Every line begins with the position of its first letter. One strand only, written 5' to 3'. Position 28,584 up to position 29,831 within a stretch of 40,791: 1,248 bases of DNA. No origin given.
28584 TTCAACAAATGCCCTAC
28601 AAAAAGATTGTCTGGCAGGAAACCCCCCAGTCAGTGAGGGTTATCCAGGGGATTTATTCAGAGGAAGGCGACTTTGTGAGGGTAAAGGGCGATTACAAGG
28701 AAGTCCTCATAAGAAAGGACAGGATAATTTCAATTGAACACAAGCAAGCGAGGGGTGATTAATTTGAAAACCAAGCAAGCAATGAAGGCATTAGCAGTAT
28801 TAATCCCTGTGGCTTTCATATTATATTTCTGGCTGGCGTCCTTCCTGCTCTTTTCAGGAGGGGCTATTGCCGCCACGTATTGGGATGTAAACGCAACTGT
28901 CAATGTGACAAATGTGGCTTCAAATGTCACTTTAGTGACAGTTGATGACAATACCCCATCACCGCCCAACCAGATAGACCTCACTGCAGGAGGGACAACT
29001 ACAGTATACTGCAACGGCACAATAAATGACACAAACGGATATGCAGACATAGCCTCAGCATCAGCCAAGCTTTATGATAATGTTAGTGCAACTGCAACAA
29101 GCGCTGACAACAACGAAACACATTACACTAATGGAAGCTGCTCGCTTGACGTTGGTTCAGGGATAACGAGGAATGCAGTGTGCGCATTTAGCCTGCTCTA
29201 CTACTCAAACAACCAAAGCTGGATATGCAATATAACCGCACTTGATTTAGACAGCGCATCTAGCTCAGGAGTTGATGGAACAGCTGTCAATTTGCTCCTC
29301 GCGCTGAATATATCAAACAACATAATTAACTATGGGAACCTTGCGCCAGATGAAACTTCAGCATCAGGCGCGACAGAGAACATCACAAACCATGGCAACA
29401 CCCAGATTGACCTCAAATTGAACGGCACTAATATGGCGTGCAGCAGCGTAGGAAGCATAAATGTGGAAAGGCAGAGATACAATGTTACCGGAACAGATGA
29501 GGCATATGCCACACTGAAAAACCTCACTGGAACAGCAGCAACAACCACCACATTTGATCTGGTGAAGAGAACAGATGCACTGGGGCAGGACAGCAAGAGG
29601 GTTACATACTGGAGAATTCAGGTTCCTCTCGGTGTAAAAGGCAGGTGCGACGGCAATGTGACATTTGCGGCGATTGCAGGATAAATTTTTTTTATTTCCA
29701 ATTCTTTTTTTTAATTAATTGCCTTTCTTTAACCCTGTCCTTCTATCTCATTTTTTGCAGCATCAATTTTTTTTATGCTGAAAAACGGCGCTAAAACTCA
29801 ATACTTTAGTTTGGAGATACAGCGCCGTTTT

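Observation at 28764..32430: Paralogous, heavily sequon-decorated secreted proteins with a TasA/SipW-like signal motif: candidate subunits of an undescribed surface fibre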

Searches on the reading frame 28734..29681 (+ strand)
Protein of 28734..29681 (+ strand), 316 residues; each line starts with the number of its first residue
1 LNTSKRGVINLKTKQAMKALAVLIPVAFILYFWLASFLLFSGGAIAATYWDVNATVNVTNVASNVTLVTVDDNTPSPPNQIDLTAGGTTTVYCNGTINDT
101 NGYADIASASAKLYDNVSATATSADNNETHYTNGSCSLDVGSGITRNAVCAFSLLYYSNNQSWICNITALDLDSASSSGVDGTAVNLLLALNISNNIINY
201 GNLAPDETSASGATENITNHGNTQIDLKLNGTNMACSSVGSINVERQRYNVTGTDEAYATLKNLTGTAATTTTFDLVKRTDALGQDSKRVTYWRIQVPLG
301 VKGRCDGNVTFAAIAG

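Call 5: search_protein_families(library=pfam, proteins=[window:28734-29681:+], max_evalue=0.01)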
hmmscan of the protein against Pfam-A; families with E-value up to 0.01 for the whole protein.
window:28734-29681:+ (316 aa): 1 family
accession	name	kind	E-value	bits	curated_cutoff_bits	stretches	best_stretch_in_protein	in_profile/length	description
PF13944.12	Calycin_like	-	0.0014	19.4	30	0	210-263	23-71/124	Calycin-like beta-barrel domain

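Call 6: search_protein_families(library=ncbifam, proteins=[window:28734-29681:+], max_evalue=0.01)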
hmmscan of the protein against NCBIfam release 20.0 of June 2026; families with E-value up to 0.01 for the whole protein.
window:28734-29681:+ (316 aa): 0 families

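Call 10: search_solved_structures(query=window:28734-29681:+, max_evalue=10)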
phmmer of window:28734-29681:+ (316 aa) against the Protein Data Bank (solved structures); distinct sequences matched with E-value up to 10: 2.
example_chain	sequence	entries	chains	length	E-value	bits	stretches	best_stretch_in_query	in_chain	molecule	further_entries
8ucs_C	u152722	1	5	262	0.24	13.7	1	17-60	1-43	Motility protein A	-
6ysf_E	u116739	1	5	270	0.25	13.6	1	17-60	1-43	Chemotaxis MotA protein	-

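Call 12: find_homologous_proteins(query=window:28734-29681:+, max_evalue=0.001)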
Query window:28734-29681:+ (316 aa): 43 proteins with E <= 0.001 among 3954 candidates.
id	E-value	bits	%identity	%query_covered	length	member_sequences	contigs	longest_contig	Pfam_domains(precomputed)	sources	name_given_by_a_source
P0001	3.1e-193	658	100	97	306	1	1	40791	-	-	-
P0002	2.0e-126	439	66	95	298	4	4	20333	-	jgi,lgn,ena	-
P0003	5.8e-110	385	61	98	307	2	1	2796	-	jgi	jgi:hypothetical protein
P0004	1.0e-107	378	59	97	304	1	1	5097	-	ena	-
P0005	1.8e-107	377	60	97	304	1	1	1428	-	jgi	-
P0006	1.2e-105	371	58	97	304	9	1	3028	-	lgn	-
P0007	2.8e-105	370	60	96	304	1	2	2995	-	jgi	jgi:hypothetical protein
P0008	2.7e-104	366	59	98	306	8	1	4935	-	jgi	jgi:hypothetical protein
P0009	2.2e-103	363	59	98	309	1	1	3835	-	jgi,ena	-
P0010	3.2e-101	356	58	97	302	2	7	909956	-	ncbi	ncbi:MAG: hypothetical protein QXW00_04155 [Candidatus Woesearchaeota archaeon]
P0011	1.1e-90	322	53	98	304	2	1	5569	-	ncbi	ncbi:MAG: hypothetical protein ACP5OZ_05175 [Candidatus Woesearchaeota archaeon]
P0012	1.3e-87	312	53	98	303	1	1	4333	-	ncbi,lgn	ncbi:MAG: hypothetical protein QXU20_04650 [Candidatus Woesearchaeota archaeon]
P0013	1.2e-85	305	50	98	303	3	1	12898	-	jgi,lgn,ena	-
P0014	4.1e-70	254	51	82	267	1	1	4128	-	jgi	jgi:hypothetical protein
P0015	1.1e-68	250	52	82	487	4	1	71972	-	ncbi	ncbi:MAG: hypothetical protein ACP5OZ_02960, partial [Candidatus Woesearchaeota archaeon]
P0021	1.8e-35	141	37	91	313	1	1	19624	-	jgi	jgi:hypothetical protein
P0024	3.1e-32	130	35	92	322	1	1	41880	-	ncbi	-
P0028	1.9e-31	127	36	75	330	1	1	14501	-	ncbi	ncbi:MAG: hypothetical protein ABIH92_03640 [Nanoarchaeota archaeon]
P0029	2.3e-31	127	34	83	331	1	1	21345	-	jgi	-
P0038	1.5e-26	111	32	97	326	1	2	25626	-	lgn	-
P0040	5.1e-24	103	31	95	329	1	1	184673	-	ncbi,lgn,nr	ncbi:hypothetical protein JW756_05850 [Candidatus Woesearchaeota archaeon]|nr:hypothetical protein [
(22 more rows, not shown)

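Call 17: find_encoding_contigs(protein=P0010, flank=10000, max_places=3)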
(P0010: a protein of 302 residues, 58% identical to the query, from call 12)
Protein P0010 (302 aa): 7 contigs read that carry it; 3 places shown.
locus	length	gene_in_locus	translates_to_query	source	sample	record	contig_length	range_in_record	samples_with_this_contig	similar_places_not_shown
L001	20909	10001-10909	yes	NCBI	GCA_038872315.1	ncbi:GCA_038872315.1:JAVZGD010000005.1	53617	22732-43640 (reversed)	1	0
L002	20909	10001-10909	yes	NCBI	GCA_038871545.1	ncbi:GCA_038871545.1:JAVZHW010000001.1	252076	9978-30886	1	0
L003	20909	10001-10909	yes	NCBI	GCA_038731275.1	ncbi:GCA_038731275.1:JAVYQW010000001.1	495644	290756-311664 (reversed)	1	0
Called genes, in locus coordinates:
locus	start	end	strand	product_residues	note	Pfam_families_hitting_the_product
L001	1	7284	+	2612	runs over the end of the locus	PF17957:Big_7 (faint), PF19077:Big_13 (faint), PF07705:CARDB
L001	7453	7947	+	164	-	-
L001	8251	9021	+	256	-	-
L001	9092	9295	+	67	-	-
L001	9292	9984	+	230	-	-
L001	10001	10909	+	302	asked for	-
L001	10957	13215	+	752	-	-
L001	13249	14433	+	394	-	-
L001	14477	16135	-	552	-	-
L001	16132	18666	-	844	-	-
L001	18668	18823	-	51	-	-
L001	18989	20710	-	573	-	-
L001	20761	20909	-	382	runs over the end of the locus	-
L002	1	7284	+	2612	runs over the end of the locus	PF17957:Big_7 (faint), PF19077:Big_13 (faint), PF07705:CARDB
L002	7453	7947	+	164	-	-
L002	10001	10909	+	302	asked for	-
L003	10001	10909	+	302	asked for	-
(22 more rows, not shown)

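Call 19: predict_structure(alignment_id=A1)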
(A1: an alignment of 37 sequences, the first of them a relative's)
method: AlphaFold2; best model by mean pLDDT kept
length: 306 residues; sequences in the alignment: 37
mean_pLDDT: 90.2   pTM: 0.74
mean pLDDT of the five models: 90.2, 88.6, 88.0, 88.0, 86.5
residues with pLDDT >= 90: 229; 70-90: 52; 50-70: 25; < 50: 0
segments of 3 or more residues with pLDDT < 50: none
pLDDT, mean of each block of 10 residues (from residue 1): 66 89 83 55 67 95 82 95 97 96 98 96 96 97 97 98 96 96 89 92 90 95 96 96 91 94 91 85 95 94 90
secondary structure, 60 per line:
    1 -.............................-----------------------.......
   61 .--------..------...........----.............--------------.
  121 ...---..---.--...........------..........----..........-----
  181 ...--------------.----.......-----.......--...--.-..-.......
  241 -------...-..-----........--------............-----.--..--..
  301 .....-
elements in order: H2-30 E54-61 E78-88 E96-105 E120-123 E135-145 E152-161 E166-175 E181-183 E203-209 E215-221 E224-226 E237-240 E259-266 E278-286 E299-305

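Call 21: fold_search(model_id=the predicted structure, library=pdb)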
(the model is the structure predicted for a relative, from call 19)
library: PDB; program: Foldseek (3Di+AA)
matches with E <= 10: 1939; with E <= 0.001: 55
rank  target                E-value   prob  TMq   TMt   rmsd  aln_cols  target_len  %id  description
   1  4kkp_B                1.3e-05  1.00  0.23  0.29  21.5       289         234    7  Crystal structure of Vibrio cholerae RbmA (crystal form 2) (released 2013-05-22)
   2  4be6_A                1.4e-05  1.00  0.22  0.29  20.8       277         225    8  V. cholera biofilm scaffolding protein RbmA (released 2013-12-18)
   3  4kkq_A                1.5e-05  0.99  0.19  0.25  21.8       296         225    8  Crystal structure of Vibrio cholerae RbmA (crystal form 1) (released 2013-05-22)
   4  4kkr_A                2.0e-05  0.99  0.19  0.25  21.9       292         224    8  Crystal structure of Vibrio cholerae RbmA (crystal form 3) (released 2013-05-22)
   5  8cz8_A                5.0e-05  0.98  0.19  0.23  21.5       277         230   14  Novel Anti-Mesothelin Antibodies Enable Crystallography of the Intact Mesothelin Ectodo- main and Engineering of Poten (released 2023-06-07)
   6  6k73_D                5.9e-05  1.00  0.31  0.30  15.7       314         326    8  Chaperone-tip adhesin complex is vital for synergistic activation of CFA/I fimbriae biogenesis (released 2020-06-10)
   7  4kkq_B                5.9e-05  0.99  0.22  0.28  21.1       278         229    9  Crystal structure of Vibrio cholerae RbmA (crystal form 1) (released 2013-05-22)
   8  4kkp_A                6.9e-05  0.99  0.23  0.30  21.3       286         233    7  Crystal structure of Vibrio cholerae RbmA (crystal form 2) (released 2013-05-22)
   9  4be5_A                1.0e-04  0.98  0.19  0.25  22.0       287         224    8  V. cholera biofilm scaffolding protein RbmA (released 2013-12-18)
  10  5m6a_D                1.1e-04  0.98  0.20  0.27  17.3       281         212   12  Crystal structure of cardiotoxic Bence-Jones light chain dimer H9 (released 2017-11-15)
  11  6avu_A                1.6e-04  0.98  0.27  0.13  14.0       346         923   10  Human alpha-V beta-3 Integrin (open conformation) in complex with the therapeutic antibody LM609 (released 2017-11-01)
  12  1mcw_W                1.8e-04  0.95  0.20  0.26  18.4       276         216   13  THREE-DIMENSIONAL STRUCTURE OF A HYBRID LIGHT CHAIN DIMER. PROTEIN ENGINEERING OF A BINDING CAVITY (released 1990-10-15)
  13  5g50_B                2.2e-04  0.98  0.22  0.29  20.8       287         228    6  Vibrio cholerae scaffolding protein RbmA in complex with magnesium. (released 2017-11-29)
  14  1ggu_A                2.4e-04  0.99  0.26  0.14  13.9       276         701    8  HUMAN FACTOR XIII WITH CALCIUM BOUND IN THE ION SITE (released 1999-09-16)
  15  3u4e_L                2.4e-04  0.98  0.22  0.28  17.0       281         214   13  Crystal Structure of PG9 Fab in Complex with V1V2 Region from HIV-1 strain CAP45 (released 2011-11-30)
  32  1evu_A                5.1e-04  0.98  0.26  0.13  15.1       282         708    8  HUMAN FACTOR XIII WITH CALCIUM BOUND IN THE ION SITE (released 2000-05-10)
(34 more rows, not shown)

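Call 23: find_encoding_contigs(protein=P0040, flank=10000, max_places=1)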
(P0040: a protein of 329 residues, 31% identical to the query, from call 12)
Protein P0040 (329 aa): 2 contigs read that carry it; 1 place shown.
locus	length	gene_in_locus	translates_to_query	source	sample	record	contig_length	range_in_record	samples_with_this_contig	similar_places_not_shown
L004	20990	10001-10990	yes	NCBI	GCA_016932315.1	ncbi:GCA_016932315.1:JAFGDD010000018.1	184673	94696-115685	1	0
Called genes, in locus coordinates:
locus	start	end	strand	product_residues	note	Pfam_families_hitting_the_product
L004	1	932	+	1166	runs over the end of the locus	PF02463:SMC_N, PF13175:AAA_15, PF13304:AAA_21 (weak), PF13476:AAA_23, PF06470:SMC_hinge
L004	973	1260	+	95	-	PF09860:DUF2087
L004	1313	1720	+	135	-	PF09945:DUF2177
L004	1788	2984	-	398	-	PF13439:Glyco_transf_4, PF00534:Glycos_transf_1, PF13692:Glyco_trans_1_4, PF13524:Glyco_trans_1_2 (weak)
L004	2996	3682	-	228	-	PF02585:PIG-L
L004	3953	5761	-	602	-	-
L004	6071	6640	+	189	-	PF08281:Sigma70_r4_2 (faint)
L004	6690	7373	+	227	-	-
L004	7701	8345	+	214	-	PF01022:HTH_5 (weak)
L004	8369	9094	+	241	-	-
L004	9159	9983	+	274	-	-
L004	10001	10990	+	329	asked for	-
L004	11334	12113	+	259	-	-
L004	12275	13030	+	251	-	-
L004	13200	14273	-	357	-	-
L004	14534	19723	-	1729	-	PF16656:Pur_ac_phosph_N, PF07705:CARDB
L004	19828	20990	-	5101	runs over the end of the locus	PF01835:MG2 (weak), PF17957:Big_7 (faint), PF22352:K319L-like_PKD (faint), PF15418:DUF4625 (faint), PF19077:Big_13 (weak), PF22433:MtxA_IG-like (faint)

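Call 24: find_encoding_contigs(protein=P0024, flank=10000, max_places=1)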
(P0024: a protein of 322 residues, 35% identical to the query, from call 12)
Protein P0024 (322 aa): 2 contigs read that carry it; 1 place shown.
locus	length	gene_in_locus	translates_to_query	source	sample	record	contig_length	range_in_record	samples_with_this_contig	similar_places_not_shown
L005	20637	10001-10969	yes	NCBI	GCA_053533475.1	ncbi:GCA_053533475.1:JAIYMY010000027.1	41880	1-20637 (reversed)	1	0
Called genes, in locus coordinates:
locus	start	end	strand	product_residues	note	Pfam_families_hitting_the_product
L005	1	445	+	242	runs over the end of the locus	-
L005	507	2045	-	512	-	PF00117:GATase, PF07722:Peptidase_C26 (weak), PF02540:NAD_synthase, PF03054:tRNA_Me_trans (faint), PF06508:QueC (faint), PF00958:GMP_synt_C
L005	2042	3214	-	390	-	PF06849:DUF1246, PF06973:DUF1297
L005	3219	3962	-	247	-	PF05124:S_layer_C (faint)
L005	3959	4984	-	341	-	PF06849:DUF1246, PF06973:DUF1297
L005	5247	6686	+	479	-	PF00278:Orn_DAP_Arg_deC, PF02784:Orn_Arg_deC_N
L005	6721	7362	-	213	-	PF01966:HD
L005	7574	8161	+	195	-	PF25212:HVO_A0114 (faint), PF12840:HTH_20 (weak)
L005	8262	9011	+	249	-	-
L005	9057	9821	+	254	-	-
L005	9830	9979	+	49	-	-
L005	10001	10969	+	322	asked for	-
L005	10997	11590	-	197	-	-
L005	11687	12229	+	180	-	-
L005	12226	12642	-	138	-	PF01894:YjbQ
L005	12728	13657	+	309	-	PF01478:Peptidase_A24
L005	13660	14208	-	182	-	PF11969:DcpS_C (faint), PF01230:HIT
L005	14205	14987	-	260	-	PF11969:DcpS_C, PF01230:HIT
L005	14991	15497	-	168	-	-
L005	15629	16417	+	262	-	PF05670:NFACT-R_1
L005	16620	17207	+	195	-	PF03853:YjeF_N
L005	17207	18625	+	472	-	-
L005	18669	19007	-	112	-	-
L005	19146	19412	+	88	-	-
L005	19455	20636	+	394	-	?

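Call 25: find_encoding_contigs(protein=P0028, flank=10000, max_places=1)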
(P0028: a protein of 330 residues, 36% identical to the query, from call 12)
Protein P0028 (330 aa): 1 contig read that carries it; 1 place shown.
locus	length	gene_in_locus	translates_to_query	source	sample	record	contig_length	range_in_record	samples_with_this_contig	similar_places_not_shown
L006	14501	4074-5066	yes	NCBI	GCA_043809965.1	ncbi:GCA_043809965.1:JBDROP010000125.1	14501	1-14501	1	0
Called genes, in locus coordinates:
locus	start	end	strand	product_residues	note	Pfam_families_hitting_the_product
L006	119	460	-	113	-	-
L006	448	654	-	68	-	-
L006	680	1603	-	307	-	PF02616:SMC_ScpA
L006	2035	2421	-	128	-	-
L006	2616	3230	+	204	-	PF25212:HVO_A0114 (weak), PF01022:HTH_5 (weak), PF12802:MarR_2, PF13412:HTH_24 (faint)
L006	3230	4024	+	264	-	-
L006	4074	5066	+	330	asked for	-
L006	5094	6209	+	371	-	-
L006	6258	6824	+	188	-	PF02545:Maf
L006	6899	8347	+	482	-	-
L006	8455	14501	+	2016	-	PF19077:Big_13 (faint), PF17957:Big_7, PF27237:AF_1625_C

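Call 27: search_protein_families(library=pfam, proteins=[L001:9292-9981:+, L001:8251-9018:+, L004:8369-9091:+, L004:9159-9980:+, L004:7701-8342:+, L001:9092-9292:+, L001:10957-13212:+, L001:7453-7944:+, L004:6071-6637:+], max_evalue=0.1)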
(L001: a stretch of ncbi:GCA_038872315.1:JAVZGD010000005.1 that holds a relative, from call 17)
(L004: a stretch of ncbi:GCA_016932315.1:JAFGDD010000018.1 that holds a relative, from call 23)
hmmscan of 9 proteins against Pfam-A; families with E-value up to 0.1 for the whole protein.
L001:9292-9981:+ (230 aa): 0 families

L001:8251-9018:+ (256 aa): 0 families

L004:8369-9091:+ (241 aa): 0 families

L004:9159-9980:+ (274 aa): 0 families

L004:7701-8342:+ (214 aa): 7 families
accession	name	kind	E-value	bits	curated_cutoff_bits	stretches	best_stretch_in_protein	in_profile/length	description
PF01022.26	HTH_5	-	1.6e-06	28.3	22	1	13-54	6-47/47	Bacterial regulatory protein, arsR family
PF01047.28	MarR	-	0.00013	22.3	24.6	1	8-57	2-52/59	MarR family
PF25212.1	HVO_A0114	-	0.00035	20.7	27.6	1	5-56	18-70/84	HVO_A0114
PF12840.13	HTH_20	-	0.00081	19.8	27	1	13-52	8-48/51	Helix-turn-helix domain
PF13412.12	HTH_24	-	0.0058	16.6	21.9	1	11-53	5-48/48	Winged helix-turn-helix DNA-binding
PF17782.7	DprA_WH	-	0.014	15.9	22.9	1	26-54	29-57/61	DprA winged helix domain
PF08100.18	Dimerisation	-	0.015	15.6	25.6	1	3-58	19-76/93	O-methyltransferase dimerisation domain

L001:9092-9292:+ (67 aa): 0 families

L001:10957-13212:+ (752 aa): 0 families

L001:7453-7944:+ (164 aa): 5 families
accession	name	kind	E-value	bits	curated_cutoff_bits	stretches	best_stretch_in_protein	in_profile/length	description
PF12041.13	DELLA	-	0.00049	20.4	23.8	1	66-116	13-63/69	Transcriptional regulator DELLA protein N terminal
PF19027.5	DUF5752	-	0.0017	18.1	23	1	126-147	57-78/208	Family of unknown function (DUF5752)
PF13012.11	MitMem_reg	-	0.0027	18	26.6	1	57-129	22-92/113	Maintenance of mitochondrial structure and function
PF24531.2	ANC1_spectrin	-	0.011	16.5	27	1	35-90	6-61/95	Nuclear anchorage protein 1, spectrin repeat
PF00956.23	NAP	-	0.041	13.5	28.6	1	89-129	98-139/266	Nucleosome assembly protein (NAP)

L004:6071-6637:+ (189 aa): 4 families
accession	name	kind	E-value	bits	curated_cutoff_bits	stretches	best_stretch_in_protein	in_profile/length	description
PF08281.18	Sigma70_r4_2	-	1.3e-06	28.4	25.7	1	145-174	25-54/54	Sigma-70, region 4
PF13936.12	HTH_38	-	0.00018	21.6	27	0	150-169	24-43/44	Helix-turn-helix domain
PF13384.12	HTH_23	-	0.0057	16.9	24.6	0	143-164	15-35/50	Homeodomain-like domain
PF09634.15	DUF2025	-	0.057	13.8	25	1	107-148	56-97/105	Protein of unknown function (DUF2025)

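Call 28: search_solved_structures(query=L004:8369-9091:+, max_evalue=10)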
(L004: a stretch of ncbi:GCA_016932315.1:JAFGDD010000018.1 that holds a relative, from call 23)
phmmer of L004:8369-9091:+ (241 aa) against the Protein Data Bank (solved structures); distinct sequences matched with E-value up to 10: 0.
